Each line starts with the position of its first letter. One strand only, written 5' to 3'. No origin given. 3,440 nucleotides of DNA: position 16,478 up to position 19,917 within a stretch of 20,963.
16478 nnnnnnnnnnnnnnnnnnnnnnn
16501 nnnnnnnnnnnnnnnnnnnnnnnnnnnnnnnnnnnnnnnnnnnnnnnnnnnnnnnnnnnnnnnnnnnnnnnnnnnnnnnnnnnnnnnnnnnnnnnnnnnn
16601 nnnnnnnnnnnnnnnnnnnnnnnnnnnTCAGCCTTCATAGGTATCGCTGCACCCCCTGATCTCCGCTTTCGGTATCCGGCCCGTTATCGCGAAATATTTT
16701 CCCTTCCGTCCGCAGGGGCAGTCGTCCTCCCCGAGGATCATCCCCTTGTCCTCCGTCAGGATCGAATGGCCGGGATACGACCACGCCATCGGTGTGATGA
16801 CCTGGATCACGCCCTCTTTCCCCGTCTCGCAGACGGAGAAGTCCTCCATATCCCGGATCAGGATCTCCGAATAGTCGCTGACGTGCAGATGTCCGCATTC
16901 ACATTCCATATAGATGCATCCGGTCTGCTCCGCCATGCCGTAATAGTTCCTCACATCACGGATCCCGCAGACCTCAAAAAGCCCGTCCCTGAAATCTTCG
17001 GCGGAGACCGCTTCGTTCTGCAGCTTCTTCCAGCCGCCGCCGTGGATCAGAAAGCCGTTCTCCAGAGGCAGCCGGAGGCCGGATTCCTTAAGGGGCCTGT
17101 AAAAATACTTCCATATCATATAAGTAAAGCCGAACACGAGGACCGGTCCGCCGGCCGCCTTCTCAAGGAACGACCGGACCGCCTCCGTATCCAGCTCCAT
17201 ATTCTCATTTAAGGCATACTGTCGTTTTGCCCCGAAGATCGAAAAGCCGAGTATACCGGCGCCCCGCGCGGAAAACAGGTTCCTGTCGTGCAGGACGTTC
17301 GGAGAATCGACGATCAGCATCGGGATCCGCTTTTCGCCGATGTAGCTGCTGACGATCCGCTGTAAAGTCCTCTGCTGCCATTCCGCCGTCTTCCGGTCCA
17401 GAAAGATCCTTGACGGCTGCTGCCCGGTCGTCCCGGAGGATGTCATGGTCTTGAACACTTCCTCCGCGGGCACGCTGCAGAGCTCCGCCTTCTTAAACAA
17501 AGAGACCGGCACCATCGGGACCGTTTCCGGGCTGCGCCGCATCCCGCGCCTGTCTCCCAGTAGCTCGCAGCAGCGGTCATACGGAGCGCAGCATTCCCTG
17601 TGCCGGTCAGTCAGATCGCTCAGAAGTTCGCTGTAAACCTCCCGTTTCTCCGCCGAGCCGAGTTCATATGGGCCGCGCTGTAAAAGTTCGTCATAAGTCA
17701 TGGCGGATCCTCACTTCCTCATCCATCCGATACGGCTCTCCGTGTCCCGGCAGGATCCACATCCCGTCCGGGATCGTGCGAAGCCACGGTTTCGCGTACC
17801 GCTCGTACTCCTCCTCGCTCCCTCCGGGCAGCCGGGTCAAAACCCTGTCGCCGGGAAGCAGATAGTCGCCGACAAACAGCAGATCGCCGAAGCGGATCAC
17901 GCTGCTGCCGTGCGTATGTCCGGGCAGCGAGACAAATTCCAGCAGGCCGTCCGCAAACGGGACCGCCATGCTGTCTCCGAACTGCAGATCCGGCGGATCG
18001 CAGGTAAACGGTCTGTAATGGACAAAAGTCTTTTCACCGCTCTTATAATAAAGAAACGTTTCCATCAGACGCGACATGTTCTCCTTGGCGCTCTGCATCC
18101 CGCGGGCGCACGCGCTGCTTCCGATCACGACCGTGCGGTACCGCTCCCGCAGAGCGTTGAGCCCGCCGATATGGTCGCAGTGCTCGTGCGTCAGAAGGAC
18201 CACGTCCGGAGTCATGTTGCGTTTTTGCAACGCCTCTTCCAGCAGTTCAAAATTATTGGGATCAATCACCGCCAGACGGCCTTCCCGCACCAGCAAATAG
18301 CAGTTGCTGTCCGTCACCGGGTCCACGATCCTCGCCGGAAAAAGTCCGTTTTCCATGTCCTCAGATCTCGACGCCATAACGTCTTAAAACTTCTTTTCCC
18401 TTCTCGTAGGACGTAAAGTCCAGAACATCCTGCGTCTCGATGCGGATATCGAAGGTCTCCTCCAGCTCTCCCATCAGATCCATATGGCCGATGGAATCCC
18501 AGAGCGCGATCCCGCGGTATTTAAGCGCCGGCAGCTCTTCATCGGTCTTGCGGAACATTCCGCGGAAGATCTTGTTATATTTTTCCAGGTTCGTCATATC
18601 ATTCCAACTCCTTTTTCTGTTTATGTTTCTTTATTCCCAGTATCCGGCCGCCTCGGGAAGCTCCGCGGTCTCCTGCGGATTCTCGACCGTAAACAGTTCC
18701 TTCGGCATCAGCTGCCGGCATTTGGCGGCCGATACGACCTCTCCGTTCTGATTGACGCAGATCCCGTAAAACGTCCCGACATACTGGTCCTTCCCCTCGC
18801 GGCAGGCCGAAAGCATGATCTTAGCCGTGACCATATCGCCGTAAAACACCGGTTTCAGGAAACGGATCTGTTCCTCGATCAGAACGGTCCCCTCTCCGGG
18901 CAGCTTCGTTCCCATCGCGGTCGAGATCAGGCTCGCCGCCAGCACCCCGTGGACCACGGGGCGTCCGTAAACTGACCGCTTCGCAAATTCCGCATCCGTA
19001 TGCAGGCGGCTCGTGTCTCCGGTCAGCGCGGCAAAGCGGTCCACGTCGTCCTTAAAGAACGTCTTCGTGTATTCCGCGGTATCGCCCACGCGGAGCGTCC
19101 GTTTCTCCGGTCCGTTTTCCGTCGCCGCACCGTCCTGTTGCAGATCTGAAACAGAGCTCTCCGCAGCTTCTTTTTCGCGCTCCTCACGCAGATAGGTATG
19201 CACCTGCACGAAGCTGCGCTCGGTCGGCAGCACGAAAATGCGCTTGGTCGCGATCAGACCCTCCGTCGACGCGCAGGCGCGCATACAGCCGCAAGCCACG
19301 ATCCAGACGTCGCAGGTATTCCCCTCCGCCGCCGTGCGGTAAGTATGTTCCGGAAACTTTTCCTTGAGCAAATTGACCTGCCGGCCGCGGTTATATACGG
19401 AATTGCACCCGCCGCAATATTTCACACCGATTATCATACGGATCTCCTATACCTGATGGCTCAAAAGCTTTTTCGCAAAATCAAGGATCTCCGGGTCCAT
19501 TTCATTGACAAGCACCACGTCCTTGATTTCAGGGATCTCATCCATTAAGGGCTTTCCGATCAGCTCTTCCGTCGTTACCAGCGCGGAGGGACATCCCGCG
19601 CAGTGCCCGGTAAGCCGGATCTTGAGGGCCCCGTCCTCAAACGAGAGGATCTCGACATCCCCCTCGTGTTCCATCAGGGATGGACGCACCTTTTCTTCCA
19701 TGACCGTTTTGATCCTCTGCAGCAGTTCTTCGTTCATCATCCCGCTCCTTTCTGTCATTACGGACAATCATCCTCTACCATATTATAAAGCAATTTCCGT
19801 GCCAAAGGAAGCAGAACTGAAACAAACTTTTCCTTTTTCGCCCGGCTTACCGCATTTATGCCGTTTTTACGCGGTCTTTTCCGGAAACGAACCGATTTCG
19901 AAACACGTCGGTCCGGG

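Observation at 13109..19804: Sigma-54-driven eight-gene carrier-protein operon (Nfu, Cys-rich MaoC, ACP, MBL, LuxE-like, LuxC-like, ANL ligase, crotonase) that matches no pathway I recognise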

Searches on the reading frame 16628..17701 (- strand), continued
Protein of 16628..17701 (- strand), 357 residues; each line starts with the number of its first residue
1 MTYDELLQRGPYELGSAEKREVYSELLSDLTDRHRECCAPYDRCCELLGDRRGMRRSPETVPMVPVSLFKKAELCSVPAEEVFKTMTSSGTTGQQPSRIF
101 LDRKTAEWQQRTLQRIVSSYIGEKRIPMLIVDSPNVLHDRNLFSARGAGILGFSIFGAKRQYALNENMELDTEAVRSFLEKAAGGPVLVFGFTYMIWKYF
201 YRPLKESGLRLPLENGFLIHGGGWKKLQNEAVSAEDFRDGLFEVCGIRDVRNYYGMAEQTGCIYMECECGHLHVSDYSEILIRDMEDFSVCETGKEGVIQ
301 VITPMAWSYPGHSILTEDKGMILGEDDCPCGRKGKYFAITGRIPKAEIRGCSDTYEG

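Call 58: search_solved_structures(query=L001:6104-7555:-, max_evalue=1e-10)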
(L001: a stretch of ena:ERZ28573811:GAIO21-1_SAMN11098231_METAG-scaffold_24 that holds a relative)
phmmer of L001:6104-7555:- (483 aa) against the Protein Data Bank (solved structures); distinct sequences matched with E-value up to 1e-10: 15.
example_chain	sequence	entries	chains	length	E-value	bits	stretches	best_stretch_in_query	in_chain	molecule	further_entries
1u8v_A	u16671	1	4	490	4.4e-249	830.2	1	3-481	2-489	Gamma-aminobutyrate metabolism dehydratase/isomerase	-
6vjr_A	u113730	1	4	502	2.9e-192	642.9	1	4-481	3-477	Vinylacetyl-CoA Delta-isomerase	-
2yyk_A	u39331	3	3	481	1.3e-42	149.6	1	4-439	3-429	4-hydroxyphenylacetate-3-hydroxylase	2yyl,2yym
2yyg_A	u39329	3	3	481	1.5e-42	149.4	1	4-439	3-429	4-hydroxyphenylacetate-3-hydroxylase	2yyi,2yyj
9lft_A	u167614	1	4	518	2.8e-31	112.3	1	4-439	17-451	4-Hydroxyphenylacetate-3-monooxygenase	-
4oo2_A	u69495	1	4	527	6.9e-31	111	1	4-435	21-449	Chlorophenol-4-monooxygenase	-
6b1b_A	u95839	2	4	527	2e-29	106.2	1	4-470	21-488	4-hydroxyphenylacetate 3-monooxygenase, oxygenase subunit | 4-hydroxyphenylacetate 3-monooxygenase oxygenase component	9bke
6qyh_A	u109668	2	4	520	2.1e-29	106.1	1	4-470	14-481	4-hydroxyphenylacetate 3-monooxygenase oxygenase component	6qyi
6eb0_A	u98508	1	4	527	2.2e-29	106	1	4-470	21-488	4-hydroxyphenylacetate 3-monooxygenase, oxygenase subunit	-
3hwc_A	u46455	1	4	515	5.2e-25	91.6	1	4-437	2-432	Chlorophenol-4-monooxygenase component 2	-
7dbw_C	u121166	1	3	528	6.9e-20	74.7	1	128-435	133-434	4-hydroxyphenylacetate 3-hydroxylase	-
9j9j_A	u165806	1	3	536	7.3e-20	74.6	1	128-435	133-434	4-nitrophenol 4-monooxygenase/4-nitrocatechol 2-monooxygenase, oxygenase component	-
7e8q_A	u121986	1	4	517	2.5e-19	72.9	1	3-438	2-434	Chlorophenol monooxygenase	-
6jhm_A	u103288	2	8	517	2.5e-19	72.9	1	3-438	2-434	Chlorophenol monooxygenase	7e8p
4g5e_A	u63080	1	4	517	3.7e-19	72.3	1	3-438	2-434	2,4,6-Trichlorophenol 4-monooxygenase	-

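Call 59: search_solved_structures(query=L001:4761-6071:-, max_evalue=1e-10)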
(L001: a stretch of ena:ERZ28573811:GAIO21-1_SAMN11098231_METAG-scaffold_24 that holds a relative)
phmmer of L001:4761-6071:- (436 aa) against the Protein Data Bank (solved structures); distinct sequences matched with E-value up to 1e-10: 20.
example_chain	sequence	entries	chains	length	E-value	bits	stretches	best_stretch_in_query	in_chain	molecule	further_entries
3eh7_A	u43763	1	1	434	4.3e-166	556.1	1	6-431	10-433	4-hydroxybutyrate CoA-transferase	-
3gk7_A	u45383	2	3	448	1.7e-148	498.2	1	1-434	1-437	4-Hydroxybutyrate CoA-transferase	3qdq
3d3u_A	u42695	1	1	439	6.9e-146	489.6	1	1-434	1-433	4-hydroxybutyrate CoA-transferase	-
9vag_F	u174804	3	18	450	4e-130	437.7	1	6-425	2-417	4-hydroxybutyrate coenzyme A transferase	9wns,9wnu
2oas_A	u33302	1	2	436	2.3e-113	382.5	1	14-425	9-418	4-hydroxybutyrate coenzyme A transferase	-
4n8h_A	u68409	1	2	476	8.8e-86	291.6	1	7-426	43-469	4-hydroxybutyrate coenzyme A transferase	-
4n8j_A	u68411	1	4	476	1e-85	291.4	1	7-426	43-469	Putative 4-hydroxybutyrate coenzyme A transferase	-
3qli_A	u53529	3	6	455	3.3e-85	289.7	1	7-426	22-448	Coenzyme A transferase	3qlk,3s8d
4n8i_A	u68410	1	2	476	3.9e-85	289.5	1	7-426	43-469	4-hydroxybutyrate coenzyme A transferase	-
4n8l_A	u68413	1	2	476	1e-84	288.1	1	7-426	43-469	Putative 4-hydroxybutyrate coenzyme A transferase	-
4n8k_A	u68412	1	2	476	2.7e-84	286.7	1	7-426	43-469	Putative 4-hydroxybutyrate coenzyme A transferase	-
2g39_A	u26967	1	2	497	1.4e-20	76.9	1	163-428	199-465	Acetyl-CoA hydrolase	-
2nvv_A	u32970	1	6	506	3.7e-19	72.1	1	205-426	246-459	Acetyl-CoA hydrolase/transferase family protein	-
4eu8_A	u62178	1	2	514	6.9e-17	64.7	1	214-428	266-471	Succinyl-CoA:acetate coenzyme A transferase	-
4eu9_A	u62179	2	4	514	7.1e-17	64.6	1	214-428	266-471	Succinyl-CoA:acetate coenzyme A transferase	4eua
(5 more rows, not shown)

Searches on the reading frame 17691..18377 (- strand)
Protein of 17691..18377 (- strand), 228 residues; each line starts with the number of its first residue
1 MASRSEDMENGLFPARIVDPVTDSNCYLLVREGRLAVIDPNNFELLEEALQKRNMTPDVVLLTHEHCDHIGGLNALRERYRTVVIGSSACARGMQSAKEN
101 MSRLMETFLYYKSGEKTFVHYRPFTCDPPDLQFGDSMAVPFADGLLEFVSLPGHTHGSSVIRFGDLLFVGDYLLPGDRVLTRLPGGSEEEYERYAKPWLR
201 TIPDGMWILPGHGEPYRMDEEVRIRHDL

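Call 4: search_protein_families(library=pfam, proteins=[window:17691-18377:-], max_evalue=0.01)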
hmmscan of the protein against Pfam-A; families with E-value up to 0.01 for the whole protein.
window:17691-18377:- (228 aa): 3 families
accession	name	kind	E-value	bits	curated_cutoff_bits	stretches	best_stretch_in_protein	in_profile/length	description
PF00753.33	Lactamase_B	-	7e-21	75.5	22.7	1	21-194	3-173/196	Metallo-beta-lactamase superfamily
PF12706.13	Lactamase_B_2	-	6.7e-07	29.5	27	1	51-92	25-68/200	Beta-lactamase superfamily domain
PF13483.12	Lactamase_B_3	-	7.6e-06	26.4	24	1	23-86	6-65/160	Beta-lactamase superfamily domain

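Call 10: search_protein_families(library=ncbifam, proteins=[window:17691-18377:-], max_evalue=0.001)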
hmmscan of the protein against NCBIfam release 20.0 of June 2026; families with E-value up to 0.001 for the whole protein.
window:17691-18377:- (228 aa): 13 families
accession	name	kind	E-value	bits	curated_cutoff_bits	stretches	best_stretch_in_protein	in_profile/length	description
TIGR03413.1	GSH_gloB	equivalog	4.9e-15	55.6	200.8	1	22-90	8-77/248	hydroxyacylglutathione hydrolase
NF007597.0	PRK10241.1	equivalog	4.6e-11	42.5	421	1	29-89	17-78/251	hydroxyacylglutathione hydrolase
NF012229.1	bla_class_B_core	domain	9.8e-10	38.8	100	1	38-162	33-137/139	metallo-beta-lactamase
NF008580.0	PRK11539.1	equivalog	8.2e-07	27.7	969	1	50-96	547-593/758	ComEC family protein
NF041804.1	MBL_fold_SolJ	exception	1.2e-06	27.9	350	0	31-87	27-84/224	solanimycin biosynthesis MBL-fold hydrolase SolJ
NF002553.0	PRK02113.1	equivalog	5.4e-06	26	386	1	32-85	43-97/252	MBL fold metallo-hydrolase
TIGR04559.1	SoxH_rel_PQQ_2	hypoth_equivalog_domain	1.5e-05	24.6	280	1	25-121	31-131/283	quinoprotein relay system zinc metallohydrolase 2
NF033105.1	bla_subclass_B3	equivalog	1.9e-05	24.1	240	1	59-158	64-150/257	subclass B3 metallo-beta-lactamase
NF038231.1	MBL_Geo_Pelo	equivalog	2.4e-05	24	360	1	26-111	35-115/250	GPMC system MBL fold metallohydrolase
NF001911.0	PRK00685.1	equivalog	5.1e-05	22.9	144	1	36-95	20-79/228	metal-dependent hydrolase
NF033088.2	bla_subclass_B1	equivalog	0.00013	21.7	200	1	24-88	31-100/217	subclass B1 metallo-beta-lactamase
TIGR00361.1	ComEC_Rec2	equivalog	0.00016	20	190.05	1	50-87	485-522/663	DNA internalization-related competence protein ComEC/Rec2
TIGR04558.1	SoxH_rel_PQQ_1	hypoth_equivalog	0.00018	20.7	300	1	51-222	65-223/285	quinoprotein relay system zinc metallohydrolase 1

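Call 49: search_solved_structures(query=window:17691-18377:-, max_evalue=0.001)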
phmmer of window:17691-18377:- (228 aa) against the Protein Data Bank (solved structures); distinct sequences matched with E-value up to 0.001: 20.
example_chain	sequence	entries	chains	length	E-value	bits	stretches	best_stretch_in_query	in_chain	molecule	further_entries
2xf4_A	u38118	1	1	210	1.7e-10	44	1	20-214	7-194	HYDROXYACYLGLUTATHIONE HYDROLASE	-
4ysb_A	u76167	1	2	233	5.3e-10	42.3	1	130-215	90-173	Metallo-beta-lactamase family protein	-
6rz0_A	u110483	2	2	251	7.6e-10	41.8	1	26-85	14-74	Hydroxyacylglutathione hydrolase GloB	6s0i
7ev5_A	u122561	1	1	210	9e-09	38.3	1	23-213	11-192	Lactamase_B domain-containing protein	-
9rhq_A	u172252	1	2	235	1.6e-08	37.5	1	133-213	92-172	Metallo-beta-lactamase family protein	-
7l0b_A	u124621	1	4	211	4.8e-08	36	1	21-221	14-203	Hydroxyacylglutathione hydrolase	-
2qed_A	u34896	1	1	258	8.1e-08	35.2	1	23-85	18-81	Hydroxyacylglutathione hydrolase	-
1xm8_A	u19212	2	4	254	1.9e-07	34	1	18-88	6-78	glyoxalase II | Putative hydroxyacylglutathione hydrolase 2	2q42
2zwr_A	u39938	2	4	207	3.7e-06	29.8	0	19-78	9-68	Metallo-beta-lactamase superfamily protein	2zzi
3ie2_A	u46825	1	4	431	3.9e-06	29.7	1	22-126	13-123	Ribonuclease TTHA0252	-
2dkf_A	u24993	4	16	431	3.9e-06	29.7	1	22-126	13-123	metallo-beta-lactamase superfamily protein | Ribonuclease TTHA0252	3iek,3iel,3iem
3ie1_A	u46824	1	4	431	3.9e-06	29.7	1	22-126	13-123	Ribonuclease TTHA0252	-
3idz_A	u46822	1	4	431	3.9e-06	29.7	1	22-126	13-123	Ribonuclease TTHA0252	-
3ie0_A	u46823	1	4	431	3.9e-06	29.7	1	22-126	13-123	Ribonuclease TTHA0252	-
3a4y_A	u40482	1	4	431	9.7e-05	25.1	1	22-126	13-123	Ribonuclease TTHA0252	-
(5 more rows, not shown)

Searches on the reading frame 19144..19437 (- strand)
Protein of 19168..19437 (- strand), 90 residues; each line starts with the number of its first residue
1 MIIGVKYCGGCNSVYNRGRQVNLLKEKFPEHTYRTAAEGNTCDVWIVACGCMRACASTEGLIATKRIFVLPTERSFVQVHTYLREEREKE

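Call 54: find_homologous_proteins(query=window:19168-19437:-, max_evalue=0.001)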
Query window:19168-19437:- (90 aa): 9 proteins with E <= 0.001 among 9 candidates.
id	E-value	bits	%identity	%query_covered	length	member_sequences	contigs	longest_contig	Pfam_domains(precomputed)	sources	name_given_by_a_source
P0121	2.2e-38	148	73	93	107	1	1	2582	PF27236.1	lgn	-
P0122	1.9e-29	119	59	97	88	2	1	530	PF27236.1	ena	-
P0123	3.5e-29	118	58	98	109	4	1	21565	PF27236.1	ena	-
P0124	4.5e-29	118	58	98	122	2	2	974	PF27236.1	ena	-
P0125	9.0e-29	117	58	98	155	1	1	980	PF27236.1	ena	-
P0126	1.1e-27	113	58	94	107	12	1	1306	PF27236.1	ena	-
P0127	2.3e-27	112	59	91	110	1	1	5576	PF27236.1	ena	-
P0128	1.1e-25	107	59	88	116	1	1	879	PF27236.1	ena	-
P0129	1.3e-25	107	57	91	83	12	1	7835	PF27236.1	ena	-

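Call 83: predict_structure(alignment_id=A4)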
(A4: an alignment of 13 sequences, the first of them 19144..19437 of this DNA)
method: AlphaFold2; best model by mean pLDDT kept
length: 98 residues; sequences in the alignment: 13
mean_pLDDT: 81.8   pTM: 0.74
mean pLDDT of the five models: 81.8, 81.2, 81.0, 80.0, 79.0
residues with pLDDT >= 90: 37; 70-90: 41; 50-70: 16; < 50: 4
segments of 3 or more residues with pLDDT < 50: 12-14
pLDDT, mean of each block of 10 residues (from residue 1): 83 60 91 89 86 69 90 83 92 72
secondary structure, 60 per line:
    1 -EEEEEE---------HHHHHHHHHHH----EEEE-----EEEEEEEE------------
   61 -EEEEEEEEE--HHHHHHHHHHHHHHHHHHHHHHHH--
elements in order: E2-7 H17-27 E32-35 E41-48 E62-70 H73-96

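Call 85: fold_search(model_id=the predicted structure, library=pdb)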
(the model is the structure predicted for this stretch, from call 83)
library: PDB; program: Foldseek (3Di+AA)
matches with E <= 10: 719; with E <= 0.001: 0
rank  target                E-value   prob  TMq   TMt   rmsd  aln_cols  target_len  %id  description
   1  3pp8                  5.9e-02  0.35  0.35  0.16  18.4       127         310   16  2.1 Angstrom Crystal Structure of Putative Oxidoreductase (ycdW) from Salmonella typhimurium (released 2010-12-08)
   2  2b98_D                1.2e-01  0.44  0.42  0.31   8.9       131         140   18  Crystal Structure of an archaeal pentameric riboflavin synthase (released 2005-11-08)
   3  3rg8_G                1.3e-01  0.44  0.41  0.28   8.0       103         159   13  Crystal structure of Treponema denticola PurE (released 2011-05-18)
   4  4v1t_B                1.6e-01  0.60  0.33  0.05   3.5        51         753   16  Heterocyclase in complex with substrate and Cofactor (released 2015-01-14)
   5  2b98_A                1.7e-01  0.33  0.40  0.30   8.8       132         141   15  Crystal Structure of an archaeal pentameric riboflavin synthase (released 2005-11-08)
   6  5lji_A                1.8e-01  0.57  0.48  0.36   6.2       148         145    6  Streptococcus pneumonia TIGR4 flavodoxin: structural and biophysical characterization of a novel drug target (released 2016-08-31)
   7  4ycb_A                1.8e-01  0.47  0.31  0.21   3.7        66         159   15  Structure of a single tryptophan mutant of Acetobacter aceti PurE (released 2016-02-24)
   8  6ttb_B                2.0e-01  0.38  0.31  0.11   3.6        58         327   17  Crystal structure of NAD-dependent formate dehydrogenase from Staphylococcus aureus in complex with NAD (released 2021-01-13)
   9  5clh_A                2.1e-01  0.47  0.32  0.21   3.6        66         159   15  Structure of PurE (N5-carboxyaminoimidazole ribonucleotide mutase) H59N from the acidophilic bacterium Acetobacter ace (released 2016-07-27)
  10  2fwi_B                2.4e-01  0.63  0.45  0.30   4.0        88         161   14  Structure of PurE (N5-carboxyaminoimidazole ribonucleotide mutase) H59D, from the acidophilic bacterium Acetobacter ac (released 2006-06-13)
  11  4zc8_A                2.4e-01  0.44  0.32  0.21   3.7        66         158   15  Structure of Acetobacter aceti PurE-S57T (released 2016-04-27)
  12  4ycj_A                2.4e-01  0.44  0.32  0.21   3.6        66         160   18  Structure of Acetobacter aceti PurE Y154F (released 2016-02-24)
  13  5cvt_B                2.4e-01  0.44  0.31  0.20   3.7        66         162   18  Structure of a single tryptophan mutant of Acetobacter aceti PurE containing 5-fluorotryptophan, pH 5.4 (released 2016-08-10)
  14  2fwi_A                2.4e-01  0.41  0.31  0.21   3.6        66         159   20  Structure of PurE (N5-carboxyaminoimidazole ribonucleotide mutase) H59D, from the acidophilic bacterium Acetobacter ac (released 2006-06-13)
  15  4zc8_B                2.5e-01  0.41  0.32  0.21   3.7        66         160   15  Structure of Acetobacter aceti PurE-S57T (released 2016-04-27)
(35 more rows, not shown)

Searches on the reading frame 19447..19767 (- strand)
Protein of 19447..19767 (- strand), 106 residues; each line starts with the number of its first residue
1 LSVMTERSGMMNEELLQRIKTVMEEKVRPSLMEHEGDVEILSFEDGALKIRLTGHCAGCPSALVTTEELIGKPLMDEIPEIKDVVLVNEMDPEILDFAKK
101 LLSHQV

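Call 4: search_protein_families(library=pfam, proteins=[window:19447-19767:-], max_evalue=0.01)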
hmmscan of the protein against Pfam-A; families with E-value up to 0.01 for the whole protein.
window:19447-19767:- (106 aa): 1 family
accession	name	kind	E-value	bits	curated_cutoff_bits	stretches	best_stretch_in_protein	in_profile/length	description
PF01106.22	NifU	-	7.9e-21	74.4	27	1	19-85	1-67/67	NifU-like domain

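Call 10: search_protein_families(library=ncbifam, proteins=[window:19447-19767:-], max_evalue=0.001)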
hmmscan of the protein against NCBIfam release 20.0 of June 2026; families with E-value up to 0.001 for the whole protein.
window:19447-19767:- (106 aa): 3 families
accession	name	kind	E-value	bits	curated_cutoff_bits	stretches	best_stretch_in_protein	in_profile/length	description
TIGR02000.1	NifU_proper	equivalog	3.8e-11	42.9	273.3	1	5-84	210-287/290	Fe-S cluster assembly protein NifU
TIGR03341.1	YhgI_GntY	equivalog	1.4e-10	41.3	269.35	1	13-85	104-177/190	Fe-S biogenesis protein NfuA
NF008392.0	PRK11190.1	equivalog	3e-08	33.8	268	1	13-89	105-183/192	Fe-S biogenesis protein NfuA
